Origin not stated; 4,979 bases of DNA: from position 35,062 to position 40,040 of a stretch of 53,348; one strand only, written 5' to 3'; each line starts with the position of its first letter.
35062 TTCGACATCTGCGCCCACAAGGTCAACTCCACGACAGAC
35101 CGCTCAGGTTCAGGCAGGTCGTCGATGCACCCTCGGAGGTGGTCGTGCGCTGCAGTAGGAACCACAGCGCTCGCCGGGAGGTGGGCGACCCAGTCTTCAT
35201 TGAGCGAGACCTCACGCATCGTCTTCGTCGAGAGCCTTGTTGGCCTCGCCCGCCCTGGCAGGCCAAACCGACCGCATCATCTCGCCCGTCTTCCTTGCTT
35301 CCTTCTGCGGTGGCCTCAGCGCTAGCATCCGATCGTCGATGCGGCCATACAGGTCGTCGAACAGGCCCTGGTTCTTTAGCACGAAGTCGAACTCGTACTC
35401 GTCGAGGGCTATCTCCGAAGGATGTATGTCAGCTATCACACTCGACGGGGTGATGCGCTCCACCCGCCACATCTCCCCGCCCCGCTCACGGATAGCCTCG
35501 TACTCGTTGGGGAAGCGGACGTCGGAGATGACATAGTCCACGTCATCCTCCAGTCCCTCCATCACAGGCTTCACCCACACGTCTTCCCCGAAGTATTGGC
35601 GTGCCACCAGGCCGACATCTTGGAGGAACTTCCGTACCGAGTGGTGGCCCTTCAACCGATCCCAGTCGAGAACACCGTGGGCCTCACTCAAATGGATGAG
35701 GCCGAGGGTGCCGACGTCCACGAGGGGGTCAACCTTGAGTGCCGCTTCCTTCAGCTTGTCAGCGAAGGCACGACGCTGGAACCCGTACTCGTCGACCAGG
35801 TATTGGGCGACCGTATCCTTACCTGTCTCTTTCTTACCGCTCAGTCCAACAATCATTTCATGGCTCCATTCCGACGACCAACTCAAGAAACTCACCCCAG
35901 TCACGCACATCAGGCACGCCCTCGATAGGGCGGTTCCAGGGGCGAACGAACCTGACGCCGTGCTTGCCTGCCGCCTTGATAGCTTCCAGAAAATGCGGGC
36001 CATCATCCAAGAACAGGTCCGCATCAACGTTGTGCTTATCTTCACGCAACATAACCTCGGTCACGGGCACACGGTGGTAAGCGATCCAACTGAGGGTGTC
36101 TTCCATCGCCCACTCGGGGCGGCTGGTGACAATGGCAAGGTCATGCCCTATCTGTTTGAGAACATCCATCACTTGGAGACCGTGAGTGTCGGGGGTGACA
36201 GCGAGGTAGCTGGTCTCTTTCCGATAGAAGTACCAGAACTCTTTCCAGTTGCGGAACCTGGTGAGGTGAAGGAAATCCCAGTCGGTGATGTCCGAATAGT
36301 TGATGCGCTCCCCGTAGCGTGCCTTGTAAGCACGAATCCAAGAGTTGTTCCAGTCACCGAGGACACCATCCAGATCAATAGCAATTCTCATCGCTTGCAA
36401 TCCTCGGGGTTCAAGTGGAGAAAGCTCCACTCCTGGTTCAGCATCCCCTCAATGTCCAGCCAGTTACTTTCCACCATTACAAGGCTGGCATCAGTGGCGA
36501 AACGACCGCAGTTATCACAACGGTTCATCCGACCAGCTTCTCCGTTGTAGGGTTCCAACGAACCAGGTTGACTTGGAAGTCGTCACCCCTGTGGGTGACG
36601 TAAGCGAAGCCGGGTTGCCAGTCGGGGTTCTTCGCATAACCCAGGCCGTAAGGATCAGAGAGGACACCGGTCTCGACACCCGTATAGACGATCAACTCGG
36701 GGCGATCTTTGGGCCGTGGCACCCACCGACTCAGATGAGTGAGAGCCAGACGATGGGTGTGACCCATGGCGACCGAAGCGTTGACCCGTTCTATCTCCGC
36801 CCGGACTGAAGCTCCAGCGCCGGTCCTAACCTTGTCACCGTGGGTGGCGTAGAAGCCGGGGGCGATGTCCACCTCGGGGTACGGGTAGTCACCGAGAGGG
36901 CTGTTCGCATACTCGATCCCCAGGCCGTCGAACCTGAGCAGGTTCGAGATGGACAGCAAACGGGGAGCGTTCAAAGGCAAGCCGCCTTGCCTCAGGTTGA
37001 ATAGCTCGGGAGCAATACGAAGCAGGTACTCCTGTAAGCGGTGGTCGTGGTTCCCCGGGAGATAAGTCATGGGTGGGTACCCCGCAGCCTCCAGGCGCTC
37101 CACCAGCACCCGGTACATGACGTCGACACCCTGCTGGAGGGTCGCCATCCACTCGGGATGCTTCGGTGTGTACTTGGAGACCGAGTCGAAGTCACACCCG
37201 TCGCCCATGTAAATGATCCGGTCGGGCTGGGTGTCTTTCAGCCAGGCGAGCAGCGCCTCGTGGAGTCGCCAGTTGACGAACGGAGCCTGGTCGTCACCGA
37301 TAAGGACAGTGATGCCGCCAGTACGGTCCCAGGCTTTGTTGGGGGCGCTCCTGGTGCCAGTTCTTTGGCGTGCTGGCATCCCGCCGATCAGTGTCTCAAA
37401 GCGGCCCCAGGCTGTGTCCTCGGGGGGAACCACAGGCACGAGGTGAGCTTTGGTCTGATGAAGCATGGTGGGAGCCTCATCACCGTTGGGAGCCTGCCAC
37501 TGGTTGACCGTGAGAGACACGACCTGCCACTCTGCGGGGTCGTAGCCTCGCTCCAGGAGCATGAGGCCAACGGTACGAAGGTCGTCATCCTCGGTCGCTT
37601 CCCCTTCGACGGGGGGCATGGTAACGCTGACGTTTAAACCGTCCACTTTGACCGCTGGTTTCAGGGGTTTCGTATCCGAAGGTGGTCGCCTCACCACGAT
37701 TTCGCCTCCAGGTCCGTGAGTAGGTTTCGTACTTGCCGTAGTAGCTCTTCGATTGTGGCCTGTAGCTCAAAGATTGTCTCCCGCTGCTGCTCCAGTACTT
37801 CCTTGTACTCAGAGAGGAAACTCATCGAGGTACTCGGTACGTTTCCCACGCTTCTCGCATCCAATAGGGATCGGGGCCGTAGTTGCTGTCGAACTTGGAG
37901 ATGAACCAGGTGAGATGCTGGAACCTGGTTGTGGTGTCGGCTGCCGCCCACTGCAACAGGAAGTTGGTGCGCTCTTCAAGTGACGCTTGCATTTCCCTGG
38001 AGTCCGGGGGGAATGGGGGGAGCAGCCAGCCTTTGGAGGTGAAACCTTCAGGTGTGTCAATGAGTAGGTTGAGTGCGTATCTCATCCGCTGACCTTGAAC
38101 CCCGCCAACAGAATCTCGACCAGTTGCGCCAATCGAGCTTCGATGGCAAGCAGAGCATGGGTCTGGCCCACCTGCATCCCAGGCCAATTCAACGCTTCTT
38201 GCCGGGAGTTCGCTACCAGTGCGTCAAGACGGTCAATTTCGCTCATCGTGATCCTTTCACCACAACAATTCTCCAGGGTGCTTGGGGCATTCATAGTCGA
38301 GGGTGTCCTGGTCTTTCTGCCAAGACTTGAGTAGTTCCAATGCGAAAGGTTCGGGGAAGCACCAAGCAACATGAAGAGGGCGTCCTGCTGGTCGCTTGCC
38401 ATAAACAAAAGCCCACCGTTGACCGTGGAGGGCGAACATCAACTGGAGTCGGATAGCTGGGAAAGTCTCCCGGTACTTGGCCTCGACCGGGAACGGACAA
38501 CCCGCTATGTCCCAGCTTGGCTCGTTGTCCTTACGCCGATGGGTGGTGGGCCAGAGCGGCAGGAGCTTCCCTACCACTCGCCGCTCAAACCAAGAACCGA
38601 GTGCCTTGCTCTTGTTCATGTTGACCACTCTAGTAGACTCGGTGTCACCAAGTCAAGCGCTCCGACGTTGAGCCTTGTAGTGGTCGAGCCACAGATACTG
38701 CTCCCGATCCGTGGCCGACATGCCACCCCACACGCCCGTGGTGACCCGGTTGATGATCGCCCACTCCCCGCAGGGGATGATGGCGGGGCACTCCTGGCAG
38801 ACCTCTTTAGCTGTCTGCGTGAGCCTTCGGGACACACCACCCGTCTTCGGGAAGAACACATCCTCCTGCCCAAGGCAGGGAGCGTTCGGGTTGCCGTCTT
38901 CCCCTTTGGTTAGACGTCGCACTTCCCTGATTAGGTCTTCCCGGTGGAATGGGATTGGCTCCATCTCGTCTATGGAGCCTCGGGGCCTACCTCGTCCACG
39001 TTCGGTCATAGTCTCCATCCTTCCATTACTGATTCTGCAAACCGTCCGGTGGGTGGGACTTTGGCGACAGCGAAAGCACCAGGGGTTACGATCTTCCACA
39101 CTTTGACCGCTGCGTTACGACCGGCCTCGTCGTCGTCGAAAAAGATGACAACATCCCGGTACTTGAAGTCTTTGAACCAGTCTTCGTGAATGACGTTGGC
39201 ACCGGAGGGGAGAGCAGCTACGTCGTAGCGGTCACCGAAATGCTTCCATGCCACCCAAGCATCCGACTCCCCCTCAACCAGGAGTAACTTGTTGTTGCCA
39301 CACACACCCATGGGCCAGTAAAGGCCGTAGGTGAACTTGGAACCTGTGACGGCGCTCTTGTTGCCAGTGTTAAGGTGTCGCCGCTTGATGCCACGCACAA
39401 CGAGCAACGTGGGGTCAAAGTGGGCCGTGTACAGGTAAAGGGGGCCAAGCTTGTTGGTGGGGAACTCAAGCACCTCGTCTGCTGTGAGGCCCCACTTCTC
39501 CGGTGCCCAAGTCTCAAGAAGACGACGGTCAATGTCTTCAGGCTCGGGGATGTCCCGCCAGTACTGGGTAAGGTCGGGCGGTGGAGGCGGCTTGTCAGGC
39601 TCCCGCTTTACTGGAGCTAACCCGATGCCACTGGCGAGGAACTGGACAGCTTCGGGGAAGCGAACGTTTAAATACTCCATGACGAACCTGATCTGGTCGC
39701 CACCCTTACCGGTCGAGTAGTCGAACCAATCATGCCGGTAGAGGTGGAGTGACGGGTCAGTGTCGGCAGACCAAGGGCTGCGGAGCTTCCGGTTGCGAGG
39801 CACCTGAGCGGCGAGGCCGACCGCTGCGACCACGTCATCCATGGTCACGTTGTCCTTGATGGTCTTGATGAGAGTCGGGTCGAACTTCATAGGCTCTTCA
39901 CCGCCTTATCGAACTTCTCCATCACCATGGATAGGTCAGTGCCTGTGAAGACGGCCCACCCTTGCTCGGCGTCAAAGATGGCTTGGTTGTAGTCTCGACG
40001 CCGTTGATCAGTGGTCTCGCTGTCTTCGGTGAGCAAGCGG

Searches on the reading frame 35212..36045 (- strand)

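Call 18: search_protein_families(library=phrogs, proteins=[window:35212-36045:-], max_evalue=0.001)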
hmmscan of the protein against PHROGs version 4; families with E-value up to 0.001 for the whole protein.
window:35212-36045:- (277 aa): 1 family
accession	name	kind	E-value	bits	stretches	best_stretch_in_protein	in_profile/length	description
phrog_139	-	other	1.4e-45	157.2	1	63-248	83-268/342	deoxynucleoside monophosphate kinase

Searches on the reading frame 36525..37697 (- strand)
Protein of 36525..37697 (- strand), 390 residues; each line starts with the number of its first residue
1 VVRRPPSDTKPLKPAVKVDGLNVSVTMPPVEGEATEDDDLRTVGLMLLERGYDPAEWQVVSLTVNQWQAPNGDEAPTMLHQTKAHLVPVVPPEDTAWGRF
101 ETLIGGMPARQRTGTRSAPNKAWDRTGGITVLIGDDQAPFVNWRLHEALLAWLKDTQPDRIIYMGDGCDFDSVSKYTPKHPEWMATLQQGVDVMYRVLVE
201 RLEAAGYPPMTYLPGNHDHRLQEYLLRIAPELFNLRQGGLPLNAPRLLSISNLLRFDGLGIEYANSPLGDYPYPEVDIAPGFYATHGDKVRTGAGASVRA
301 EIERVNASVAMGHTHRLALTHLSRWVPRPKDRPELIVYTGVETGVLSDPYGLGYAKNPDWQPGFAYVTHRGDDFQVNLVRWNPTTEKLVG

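Call 18: search_protein_families(library=phrogs, proteins=[window:36525-37697:-], max_evalue=0.001)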
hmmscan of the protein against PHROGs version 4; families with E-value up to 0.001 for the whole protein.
window:36525-37697:- (390 aa): 2 families
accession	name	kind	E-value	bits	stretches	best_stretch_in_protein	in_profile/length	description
phrog_221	-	other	7.7e-36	125.1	1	130-381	114-348/367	metallo-phosphoesterase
phrog_20266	-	other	2.2e-18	67.3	1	128-317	175-358/450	metallo-phosphoesterase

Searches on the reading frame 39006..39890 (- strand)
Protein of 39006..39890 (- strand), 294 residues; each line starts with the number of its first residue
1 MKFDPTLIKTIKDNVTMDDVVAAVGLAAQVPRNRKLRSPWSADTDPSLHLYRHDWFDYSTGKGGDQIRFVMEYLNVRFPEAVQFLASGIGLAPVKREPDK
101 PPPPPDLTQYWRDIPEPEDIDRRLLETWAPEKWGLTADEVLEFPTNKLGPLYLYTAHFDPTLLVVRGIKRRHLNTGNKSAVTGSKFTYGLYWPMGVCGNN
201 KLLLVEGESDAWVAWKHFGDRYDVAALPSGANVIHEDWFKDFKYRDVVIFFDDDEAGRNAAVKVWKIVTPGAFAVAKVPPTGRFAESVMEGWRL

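Call 18: search_protein_families(library=phrogs, proteins=[window:39006-39890:-], max_evalue=0.001)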
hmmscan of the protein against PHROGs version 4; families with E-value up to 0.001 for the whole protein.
window:39006-39890:- (294 aa): 5 families
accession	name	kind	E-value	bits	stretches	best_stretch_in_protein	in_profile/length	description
phrog_6444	-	DNA, RNA and nucleotide metabolism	9.2e-15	55.4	2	4-96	6-100/577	DNA primase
phrog_239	-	DNA, RNA and nucleotide metabolism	8.4e-14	52.4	1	42-280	52-287/801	DNA primase/helicase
phrog_11992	-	unknown function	1.2e-11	46.2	1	8-91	4-85/177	-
phrog_47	-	DNA, RNA and nucleotide metabolism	9.5e-07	28.7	0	198-263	231-293/947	DNA primase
phrog_22657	-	unknown function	1.1e-05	24.3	1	7-87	8-90/1185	-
